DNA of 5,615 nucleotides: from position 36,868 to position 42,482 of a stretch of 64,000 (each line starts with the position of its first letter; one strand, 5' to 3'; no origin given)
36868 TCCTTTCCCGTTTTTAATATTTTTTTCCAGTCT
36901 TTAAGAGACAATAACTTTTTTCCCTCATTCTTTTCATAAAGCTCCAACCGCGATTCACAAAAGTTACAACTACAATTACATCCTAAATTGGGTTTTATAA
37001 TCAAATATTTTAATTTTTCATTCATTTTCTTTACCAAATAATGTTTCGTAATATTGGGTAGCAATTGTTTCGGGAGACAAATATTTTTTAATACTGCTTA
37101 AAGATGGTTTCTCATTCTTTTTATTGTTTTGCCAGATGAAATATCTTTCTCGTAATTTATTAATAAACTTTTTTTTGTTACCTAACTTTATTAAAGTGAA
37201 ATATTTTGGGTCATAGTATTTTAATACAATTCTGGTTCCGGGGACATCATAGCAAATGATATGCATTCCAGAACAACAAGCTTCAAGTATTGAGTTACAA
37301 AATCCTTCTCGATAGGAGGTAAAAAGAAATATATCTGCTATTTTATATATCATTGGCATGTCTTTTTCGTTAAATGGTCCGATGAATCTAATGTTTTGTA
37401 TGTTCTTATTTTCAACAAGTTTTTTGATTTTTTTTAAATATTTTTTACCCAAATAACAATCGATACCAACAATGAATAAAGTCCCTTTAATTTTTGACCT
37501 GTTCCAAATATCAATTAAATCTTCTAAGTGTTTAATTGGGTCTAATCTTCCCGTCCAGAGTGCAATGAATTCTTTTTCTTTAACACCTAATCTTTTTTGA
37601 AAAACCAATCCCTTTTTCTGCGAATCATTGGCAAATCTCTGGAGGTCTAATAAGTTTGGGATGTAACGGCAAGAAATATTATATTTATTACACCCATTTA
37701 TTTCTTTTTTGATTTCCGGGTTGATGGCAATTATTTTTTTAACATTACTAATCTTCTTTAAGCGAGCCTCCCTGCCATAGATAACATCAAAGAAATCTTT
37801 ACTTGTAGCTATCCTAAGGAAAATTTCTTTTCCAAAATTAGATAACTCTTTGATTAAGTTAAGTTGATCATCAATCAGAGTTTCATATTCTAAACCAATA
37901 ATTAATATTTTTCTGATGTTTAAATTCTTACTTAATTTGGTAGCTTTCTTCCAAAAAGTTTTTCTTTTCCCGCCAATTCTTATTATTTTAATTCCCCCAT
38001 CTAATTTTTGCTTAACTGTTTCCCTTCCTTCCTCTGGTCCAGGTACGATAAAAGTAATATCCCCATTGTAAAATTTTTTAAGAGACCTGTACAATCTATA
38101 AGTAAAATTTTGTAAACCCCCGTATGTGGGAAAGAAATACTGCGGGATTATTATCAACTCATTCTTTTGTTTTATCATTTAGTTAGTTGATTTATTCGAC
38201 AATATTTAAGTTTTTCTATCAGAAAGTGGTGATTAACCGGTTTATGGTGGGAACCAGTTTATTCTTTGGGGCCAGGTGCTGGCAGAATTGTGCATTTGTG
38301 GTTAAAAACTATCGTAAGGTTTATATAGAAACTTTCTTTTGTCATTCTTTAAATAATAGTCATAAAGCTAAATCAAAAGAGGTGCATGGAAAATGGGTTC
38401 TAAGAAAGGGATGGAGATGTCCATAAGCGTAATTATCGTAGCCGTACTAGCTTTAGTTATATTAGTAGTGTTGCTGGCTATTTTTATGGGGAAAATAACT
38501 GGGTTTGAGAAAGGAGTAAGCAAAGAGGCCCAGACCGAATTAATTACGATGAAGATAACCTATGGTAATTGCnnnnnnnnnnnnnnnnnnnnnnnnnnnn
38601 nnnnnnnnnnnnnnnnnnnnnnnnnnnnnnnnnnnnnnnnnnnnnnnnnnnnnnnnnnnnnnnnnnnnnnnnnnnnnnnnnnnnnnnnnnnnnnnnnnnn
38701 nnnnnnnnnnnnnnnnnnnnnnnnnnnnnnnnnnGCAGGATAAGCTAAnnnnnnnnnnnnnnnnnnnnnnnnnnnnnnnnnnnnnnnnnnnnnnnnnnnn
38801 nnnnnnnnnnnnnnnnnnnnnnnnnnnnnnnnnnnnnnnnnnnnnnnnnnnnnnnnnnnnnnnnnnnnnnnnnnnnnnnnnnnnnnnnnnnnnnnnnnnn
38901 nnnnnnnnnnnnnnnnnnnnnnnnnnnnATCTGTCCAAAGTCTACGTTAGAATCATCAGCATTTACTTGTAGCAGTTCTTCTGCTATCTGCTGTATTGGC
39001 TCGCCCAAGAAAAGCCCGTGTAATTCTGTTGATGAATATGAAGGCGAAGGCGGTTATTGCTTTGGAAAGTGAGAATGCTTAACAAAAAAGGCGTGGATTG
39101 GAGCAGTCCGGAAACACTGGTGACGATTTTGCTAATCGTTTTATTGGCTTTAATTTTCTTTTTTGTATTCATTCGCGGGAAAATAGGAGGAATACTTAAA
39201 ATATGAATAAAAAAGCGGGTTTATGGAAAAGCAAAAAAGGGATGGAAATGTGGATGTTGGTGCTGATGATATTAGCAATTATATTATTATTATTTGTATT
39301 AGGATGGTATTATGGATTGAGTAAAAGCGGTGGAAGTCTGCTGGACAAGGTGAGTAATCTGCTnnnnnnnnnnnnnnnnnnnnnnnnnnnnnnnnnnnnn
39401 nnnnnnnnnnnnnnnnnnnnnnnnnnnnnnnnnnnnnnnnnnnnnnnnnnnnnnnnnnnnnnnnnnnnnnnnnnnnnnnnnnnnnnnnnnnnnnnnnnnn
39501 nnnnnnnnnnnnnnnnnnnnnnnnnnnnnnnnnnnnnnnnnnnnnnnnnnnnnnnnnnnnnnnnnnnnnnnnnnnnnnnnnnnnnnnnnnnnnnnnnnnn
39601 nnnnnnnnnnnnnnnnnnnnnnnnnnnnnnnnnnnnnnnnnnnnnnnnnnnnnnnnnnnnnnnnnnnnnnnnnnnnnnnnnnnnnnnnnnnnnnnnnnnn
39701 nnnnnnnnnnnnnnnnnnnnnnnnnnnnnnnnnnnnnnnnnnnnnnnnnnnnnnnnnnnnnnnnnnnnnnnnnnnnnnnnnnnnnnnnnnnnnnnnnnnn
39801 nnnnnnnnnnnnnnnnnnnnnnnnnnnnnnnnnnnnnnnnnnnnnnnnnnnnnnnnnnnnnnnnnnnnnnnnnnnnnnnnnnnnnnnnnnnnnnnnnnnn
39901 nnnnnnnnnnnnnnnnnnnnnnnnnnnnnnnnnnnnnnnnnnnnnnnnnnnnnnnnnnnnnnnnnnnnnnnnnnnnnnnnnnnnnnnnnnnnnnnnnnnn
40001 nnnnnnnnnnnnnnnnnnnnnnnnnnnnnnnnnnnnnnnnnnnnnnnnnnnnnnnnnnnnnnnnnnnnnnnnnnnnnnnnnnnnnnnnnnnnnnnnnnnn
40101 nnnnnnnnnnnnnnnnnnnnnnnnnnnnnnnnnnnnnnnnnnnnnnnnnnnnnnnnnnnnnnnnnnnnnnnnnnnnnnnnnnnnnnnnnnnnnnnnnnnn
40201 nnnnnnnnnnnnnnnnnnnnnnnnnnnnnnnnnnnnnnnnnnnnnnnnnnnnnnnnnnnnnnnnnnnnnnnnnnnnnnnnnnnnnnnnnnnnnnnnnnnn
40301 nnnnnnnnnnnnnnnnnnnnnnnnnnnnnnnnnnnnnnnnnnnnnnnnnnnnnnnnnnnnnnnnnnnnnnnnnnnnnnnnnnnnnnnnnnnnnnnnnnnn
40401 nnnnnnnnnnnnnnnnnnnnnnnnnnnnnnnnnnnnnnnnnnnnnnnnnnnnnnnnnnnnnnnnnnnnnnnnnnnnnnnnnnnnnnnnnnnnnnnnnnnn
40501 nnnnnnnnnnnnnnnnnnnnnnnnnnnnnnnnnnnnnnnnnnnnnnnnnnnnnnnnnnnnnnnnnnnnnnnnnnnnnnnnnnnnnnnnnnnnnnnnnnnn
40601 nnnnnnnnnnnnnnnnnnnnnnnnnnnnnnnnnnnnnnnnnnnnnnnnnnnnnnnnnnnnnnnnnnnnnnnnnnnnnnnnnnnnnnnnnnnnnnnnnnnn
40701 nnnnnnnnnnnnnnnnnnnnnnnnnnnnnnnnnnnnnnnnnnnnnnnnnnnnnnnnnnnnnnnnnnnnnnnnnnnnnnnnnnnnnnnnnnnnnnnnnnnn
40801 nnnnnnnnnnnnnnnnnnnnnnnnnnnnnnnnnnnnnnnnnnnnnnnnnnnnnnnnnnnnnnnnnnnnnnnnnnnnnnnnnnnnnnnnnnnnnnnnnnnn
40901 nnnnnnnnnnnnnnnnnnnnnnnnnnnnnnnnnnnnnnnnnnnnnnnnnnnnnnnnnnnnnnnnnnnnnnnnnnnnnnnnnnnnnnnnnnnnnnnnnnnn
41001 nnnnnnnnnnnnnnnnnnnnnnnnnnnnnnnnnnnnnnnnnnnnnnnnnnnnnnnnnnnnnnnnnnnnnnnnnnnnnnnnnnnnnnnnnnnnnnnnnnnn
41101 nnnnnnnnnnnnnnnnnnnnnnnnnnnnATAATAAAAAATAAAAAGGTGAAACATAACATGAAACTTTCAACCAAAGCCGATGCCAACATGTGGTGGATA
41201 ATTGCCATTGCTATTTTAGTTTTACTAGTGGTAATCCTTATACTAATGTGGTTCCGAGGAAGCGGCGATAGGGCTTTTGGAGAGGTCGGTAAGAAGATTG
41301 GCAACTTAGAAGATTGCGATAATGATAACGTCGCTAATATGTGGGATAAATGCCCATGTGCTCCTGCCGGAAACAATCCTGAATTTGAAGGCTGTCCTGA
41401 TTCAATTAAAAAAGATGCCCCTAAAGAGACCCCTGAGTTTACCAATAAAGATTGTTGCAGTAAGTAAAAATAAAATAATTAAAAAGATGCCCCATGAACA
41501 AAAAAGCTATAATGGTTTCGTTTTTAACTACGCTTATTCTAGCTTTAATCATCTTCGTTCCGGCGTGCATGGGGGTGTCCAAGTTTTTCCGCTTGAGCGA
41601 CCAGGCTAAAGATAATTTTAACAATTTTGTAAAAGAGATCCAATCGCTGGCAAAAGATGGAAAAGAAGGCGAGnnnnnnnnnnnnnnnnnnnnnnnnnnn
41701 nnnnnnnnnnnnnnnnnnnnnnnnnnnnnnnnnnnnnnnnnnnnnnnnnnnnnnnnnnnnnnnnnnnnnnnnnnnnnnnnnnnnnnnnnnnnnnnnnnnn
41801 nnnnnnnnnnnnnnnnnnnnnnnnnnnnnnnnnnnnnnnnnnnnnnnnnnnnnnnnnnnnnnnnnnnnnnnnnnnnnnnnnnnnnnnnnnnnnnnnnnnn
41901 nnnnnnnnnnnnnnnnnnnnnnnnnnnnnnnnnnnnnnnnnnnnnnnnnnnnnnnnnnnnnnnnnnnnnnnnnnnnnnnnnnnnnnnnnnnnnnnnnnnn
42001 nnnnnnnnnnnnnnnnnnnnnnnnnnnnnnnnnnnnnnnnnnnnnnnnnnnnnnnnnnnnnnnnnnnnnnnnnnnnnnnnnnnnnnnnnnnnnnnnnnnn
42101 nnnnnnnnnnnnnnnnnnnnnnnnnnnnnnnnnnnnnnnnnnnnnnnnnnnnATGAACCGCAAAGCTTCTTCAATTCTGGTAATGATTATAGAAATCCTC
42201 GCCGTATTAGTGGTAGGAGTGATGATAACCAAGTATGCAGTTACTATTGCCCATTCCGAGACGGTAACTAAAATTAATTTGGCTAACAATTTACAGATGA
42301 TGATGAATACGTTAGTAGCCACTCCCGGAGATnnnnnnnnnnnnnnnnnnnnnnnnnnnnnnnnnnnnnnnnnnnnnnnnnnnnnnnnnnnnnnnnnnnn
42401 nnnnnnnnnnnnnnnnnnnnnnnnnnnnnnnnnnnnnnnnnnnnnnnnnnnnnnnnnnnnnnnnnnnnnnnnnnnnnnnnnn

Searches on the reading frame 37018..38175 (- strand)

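Call 8: search_protein_families(library=pfam, proteins=[window:37018-38175:-], max_evalue=0.001)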
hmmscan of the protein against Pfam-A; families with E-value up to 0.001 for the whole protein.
window:37018-38175:- (385 aa): 2 families
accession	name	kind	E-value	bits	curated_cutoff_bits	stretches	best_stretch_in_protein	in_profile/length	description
PF00534.26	Glycos_transf_1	-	6e-23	81.7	26.4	1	194-341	7-152/172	Glycosyl transferases group 1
PF13692.12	Glyco_trans_1_4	-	7.2e-16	59.2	27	1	204-342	3-137/142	Glycosyl transferases group 1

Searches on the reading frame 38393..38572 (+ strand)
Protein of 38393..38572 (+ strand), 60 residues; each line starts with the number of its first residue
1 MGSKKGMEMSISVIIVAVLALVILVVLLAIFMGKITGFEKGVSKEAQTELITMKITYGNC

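Call 83: search_protein_families(library=pfam, proteins=[window:38393-38572:+], max_evalue=10)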
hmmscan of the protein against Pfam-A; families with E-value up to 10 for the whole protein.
window:38393-38572:+ (60 aa): 6 families
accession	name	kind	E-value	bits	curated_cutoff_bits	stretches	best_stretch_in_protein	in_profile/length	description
PF19592.4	DUF6097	-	0.011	16.4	27.5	1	10-45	61-97/152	Family of unknown function (DUF6097)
PF07219.19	HemY_N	-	0.022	15.3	31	1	7-44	12-49/107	HemY protein N-terminus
PF07790.16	Pilin_N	-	0.046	15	25.2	1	11-50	3-42/78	Archaeal Type IV pilin, N-terminal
PF08999.15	SP_C-Propep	-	0.1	12.9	25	1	11-34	38-61/96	Surfactant protein C, N terminal propeptide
PF11857.13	DUF3377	-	1.6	9.1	26.5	1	10-34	29-53/72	Domain of unknown function (DUF3377)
PF00482.28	T2SSF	-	1.6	9.1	25.2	1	5-32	97-124/125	Type II secretion system (T2SS), protein F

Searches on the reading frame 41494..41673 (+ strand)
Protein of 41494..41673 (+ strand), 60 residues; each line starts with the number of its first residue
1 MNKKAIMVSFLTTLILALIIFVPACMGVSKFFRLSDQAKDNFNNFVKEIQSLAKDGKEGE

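Call 83: search_protein_families(library=pfam, proteins=[window:41494-41673:+], max_evalue=10)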
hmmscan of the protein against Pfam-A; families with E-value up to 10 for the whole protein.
window:41494-41673:+ (60 aa): 1 family
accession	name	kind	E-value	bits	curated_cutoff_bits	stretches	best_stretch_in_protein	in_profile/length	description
PF13800.11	Sigma_reg_N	-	0.049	14.3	26.3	1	3-49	9-53/91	Sigma factor regulator N-terminal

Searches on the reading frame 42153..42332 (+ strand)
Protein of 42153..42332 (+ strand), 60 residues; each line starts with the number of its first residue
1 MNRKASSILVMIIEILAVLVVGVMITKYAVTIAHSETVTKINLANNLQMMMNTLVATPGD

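Call 83: search_protein_families(library=pfam, proteins=[window:42153-42332:+], max_evalue=10)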
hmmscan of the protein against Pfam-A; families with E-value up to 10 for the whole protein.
window:42153-42332:+ (60 aa): 2 families
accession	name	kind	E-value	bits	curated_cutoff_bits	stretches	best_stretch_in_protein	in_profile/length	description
PF03613.19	EIID-AGA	-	0.059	13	25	1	6-55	174-222/265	PTS system mannose/fructose/sorbose family IID component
PF13996.11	YobH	-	0.081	13.5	27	1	9-43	3-37/70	YobH-like protein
